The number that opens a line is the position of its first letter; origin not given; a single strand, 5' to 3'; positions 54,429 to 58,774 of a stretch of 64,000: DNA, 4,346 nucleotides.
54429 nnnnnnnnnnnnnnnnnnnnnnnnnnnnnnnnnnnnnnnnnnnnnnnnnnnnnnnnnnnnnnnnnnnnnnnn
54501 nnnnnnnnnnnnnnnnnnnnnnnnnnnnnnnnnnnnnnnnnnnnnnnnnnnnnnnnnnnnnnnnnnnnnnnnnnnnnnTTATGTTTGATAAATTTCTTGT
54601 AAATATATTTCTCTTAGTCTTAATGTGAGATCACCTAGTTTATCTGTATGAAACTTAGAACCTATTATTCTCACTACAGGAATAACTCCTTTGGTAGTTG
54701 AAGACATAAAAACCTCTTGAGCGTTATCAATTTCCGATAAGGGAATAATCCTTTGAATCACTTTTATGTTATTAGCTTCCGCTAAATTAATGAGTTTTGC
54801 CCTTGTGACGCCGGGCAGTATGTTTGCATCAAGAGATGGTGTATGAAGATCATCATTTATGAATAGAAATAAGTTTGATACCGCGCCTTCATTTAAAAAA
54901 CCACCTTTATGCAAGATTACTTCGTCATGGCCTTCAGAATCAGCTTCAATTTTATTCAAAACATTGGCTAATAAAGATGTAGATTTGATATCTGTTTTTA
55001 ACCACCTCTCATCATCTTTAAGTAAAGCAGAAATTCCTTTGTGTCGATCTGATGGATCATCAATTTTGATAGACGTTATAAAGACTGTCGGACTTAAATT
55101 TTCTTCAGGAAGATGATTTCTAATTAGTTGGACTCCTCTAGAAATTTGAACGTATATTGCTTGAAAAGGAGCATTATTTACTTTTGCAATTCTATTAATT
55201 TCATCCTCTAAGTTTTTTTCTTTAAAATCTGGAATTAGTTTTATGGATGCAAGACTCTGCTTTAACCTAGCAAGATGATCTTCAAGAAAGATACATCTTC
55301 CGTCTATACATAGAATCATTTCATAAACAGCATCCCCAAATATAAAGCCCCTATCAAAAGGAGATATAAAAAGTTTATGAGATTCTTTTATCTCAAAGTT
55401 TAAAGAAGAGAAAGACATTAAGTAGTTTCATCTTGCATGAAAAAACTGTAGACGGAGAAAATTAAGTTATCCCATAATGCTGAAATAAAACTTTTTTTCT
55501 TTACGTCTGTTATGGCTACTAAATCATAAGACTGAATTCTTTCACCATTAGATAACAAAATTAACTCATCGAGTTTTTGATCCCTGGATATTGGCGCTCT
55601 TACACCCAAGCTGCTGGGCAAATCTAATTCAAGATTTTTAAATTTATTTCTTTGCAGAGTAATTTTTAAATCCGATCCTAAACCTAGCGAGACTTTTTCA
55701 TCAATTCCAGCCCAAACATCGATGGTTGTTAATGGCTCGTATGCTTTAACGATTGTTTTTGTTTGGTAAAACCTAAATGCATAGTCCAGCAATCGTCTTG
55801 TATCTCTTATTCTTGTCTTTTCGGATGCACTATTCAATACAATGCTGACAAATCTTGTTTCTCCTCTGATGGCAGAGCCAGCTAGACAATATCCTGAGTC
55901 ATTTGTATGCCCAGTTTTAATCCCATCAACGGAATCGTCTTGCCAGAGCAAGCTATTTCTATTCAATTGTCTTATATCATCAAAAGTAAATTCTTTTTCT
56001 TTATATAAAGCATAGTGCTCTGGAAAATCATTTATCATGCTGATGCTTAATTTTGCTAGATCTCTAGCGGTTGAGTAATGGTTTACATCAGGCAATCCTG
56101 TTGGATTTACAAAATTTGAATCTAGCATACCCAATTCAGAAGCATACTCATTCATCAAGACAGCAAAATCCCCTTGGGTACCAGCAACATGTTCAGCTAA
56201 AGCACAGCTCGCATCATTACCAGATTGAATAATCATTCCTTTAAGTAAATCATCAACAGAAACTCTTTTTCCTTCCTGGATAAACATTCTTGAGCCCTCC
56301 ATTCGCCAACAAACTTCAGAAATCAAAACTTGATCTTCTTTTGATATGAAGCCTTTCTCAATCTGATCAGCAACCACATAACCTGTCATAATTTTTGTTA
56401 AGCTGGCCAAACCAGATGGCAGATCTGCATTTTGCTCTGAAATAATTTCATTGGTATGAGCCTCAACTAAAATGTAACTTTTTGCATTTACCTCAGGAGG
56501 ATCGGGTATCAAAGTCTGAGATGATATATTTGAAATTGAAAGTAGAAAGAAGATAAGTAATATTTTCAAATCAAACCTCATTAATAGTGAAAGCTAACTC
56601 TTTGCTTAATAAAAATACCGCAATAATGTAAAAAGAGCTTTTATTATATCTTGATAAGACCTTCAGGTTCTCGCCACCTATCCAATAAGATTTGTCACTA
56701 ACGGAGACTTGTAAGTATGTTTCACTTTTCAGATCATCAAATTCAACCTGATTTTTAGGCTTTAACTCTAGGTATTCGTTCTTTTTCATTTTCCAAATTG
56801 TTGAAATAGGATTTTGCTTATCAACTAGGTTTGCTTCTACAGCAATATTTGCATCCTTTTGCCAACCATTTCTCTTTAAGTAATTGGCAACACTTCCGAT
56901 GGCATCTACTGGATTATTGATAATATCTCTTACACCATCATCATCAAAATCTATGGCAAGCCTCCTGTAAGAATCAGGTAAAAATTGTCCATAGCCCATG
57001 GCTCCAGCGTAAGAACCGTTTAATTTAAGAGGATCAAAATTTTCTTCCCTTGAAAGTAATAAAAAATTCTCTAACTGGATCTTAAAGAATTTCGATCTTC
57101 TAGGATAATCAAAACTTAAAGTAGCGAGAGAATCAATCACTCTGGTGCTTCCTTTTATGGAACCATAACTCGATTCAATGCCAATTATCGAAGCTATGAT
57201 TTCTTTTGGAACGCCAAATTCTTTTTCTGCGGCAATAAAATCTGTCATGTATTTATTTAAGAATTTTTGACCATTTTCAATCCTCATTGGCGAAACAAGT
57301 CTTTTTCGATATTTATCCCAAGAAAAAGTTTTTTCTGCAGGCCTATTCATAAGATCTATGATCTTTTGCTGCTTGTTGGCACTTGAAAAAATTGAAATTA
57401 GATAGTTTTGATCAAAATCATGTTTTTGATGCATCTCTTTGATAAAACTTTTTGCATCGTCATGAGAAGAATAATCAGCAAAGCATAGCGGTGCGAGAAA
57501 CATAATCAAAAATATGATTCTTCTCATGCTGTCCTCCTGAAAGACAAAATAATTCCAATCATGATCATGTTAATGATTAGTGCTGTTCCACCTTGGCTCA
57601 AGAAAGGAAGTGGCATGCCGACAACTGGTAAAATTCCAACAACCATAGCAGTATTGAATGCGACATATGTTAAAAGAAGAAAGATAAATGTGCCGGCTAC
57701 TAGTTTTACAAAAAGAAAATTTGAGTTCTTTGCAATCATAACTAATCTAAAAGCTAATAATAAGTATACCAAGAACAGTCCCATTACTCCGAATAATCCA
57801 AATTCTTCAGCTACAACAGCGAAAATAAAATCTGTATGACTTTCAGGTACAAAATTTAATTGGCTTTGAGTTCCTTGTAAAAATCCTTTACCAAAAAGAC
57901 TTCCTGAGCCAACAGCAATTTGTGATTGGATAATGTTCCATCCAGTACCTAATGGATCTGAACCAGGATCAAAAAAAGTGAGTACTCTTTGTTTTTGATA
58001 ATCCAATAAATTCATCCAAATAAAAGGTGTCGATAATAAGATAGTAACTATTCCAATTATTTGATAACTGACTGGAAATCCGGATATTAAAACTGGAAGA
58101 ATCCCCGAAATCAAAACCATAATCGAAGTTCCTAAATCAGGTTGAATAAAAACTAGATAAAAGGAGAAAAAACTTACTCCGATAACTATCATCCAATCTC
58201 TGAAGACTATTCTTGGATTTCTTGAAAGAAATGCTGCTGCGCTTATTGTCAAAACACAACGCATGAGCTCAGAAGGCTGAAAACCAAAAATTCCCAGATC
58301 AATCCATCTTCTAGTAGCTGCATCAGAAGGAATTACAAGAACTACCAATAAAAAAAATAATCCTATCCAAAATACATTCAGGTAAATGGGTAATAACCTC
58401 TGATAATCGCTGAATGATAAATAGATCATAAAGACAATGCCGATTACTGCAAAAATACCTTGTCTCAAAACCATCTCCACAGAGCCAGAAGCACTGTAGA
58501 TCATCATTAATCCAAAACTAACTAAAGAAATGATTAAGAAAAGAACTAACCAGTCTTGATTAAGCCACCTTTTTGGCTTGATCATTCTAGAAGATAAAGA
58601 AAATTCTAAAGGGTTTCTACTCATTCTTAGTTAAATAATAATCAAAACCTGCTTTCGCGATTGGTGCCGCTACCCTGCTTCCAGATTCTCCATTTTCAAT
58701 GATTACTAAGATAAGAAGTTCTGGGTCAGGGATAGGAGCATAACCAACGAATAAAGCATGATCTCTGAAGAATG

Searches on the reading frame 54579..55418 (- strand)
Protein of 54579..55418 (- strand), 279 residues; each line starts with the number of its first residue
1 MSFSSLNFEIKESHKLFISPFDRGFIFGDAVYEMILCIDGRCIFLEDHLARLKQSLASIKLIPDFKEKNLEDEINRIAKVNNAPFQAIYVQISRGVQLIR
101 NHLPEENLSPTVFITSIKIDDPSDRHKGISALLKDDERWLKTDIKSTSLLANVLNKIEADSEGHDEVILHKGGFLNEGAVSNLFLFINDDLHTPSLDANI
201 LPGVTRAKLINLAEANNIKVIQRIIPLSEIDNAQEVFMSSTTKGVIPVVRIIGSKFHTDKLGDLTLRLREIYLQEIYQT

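Call 36: search_protein_families(library=pfam, proteins=[window:54579-55418:-], max_evalue=0.00001)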
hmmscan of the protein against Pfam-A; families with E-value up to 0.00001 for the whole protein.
window:54579-55418:- (279 aa): 1 family
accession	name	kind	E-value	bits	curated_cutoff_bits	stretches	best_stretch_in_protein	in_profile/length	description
PF01063.24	Aminotran_4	-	1.6e-49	169.2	28.5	1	31-251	2-223/223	Amino-transferase class IV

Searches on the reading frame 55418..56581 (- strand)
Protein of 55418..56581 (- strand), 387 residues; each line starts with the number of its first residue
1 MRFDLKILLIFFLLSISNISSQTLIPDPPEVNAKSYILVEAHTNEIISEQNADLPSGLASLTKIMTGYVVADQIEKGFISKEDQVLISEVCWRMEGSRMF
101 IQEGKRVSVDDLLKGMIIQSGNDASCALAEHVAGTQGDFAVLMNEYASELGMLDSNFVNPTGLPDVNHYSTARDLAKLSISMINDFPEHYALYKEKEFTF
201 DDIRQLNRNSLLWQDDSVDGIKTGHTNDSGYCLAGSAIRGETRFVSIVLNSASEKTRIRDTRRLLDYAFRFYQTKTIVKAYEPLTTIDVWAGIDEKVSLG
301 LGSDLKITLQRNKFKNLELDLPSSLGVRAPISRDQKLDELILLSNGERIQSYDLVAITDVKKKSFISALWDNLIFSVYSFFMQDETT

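Call 36: search_protein_families(library=pfam, proteins=[window:55418-56581:-], max_evalue=0.00001)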
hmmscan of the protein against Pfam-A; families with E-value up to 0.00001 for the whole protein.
window:55418-56581:- (387 aa): 3 families
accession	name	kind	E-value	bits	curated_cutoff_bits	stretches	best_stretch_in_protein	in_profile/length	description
PF00768.25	Peptidase_S11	-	1.7e-77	260.6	27.6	1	26-251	5-237/239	D-alanyl-D-alanine carboxypeptidase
PF07943.18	PBP5_C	-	6.7e-12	45.9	21.2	1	272-362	1-91/91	Penicillin-binding protein 5, C-terminal domain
PF13354.11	Beta-lactamase2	-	1.2e-09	38.3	22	1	49-183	14-147/214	Beta-lactamase enzyme family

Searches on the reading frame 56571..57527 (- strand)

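Call 36: search_protein_families(library=pfam, proteins=[window:56571-57527:-], max_evalue=0.00001)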
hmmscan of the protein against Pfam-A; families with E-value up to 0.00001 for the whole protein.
window:56571-57527:- (318 aa): 1 family
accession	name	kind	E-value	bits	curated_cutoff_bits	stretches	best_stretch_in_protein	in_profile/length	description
PF13406.11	SLT_2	-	1.1e-87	294.5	24.3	1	22-308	3-291/292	Transglycosylase SLT domain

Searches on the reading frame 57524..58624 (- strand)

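Call 36: search_protein_families(library=pfam, proteins=[window:57524-58624:-], max_evalue=0.00001)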
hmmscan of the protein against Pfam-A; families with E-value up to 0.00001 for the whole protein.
window:57524-58624:- (366 aa): 1 family
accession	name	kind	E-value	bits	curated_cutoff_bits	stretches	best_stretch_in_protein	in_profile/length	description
PF01098.24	FTSW_RODA_SPOVE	-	5.5e-84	282.6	26.4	1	26-364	3-352/356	Cell cycle protein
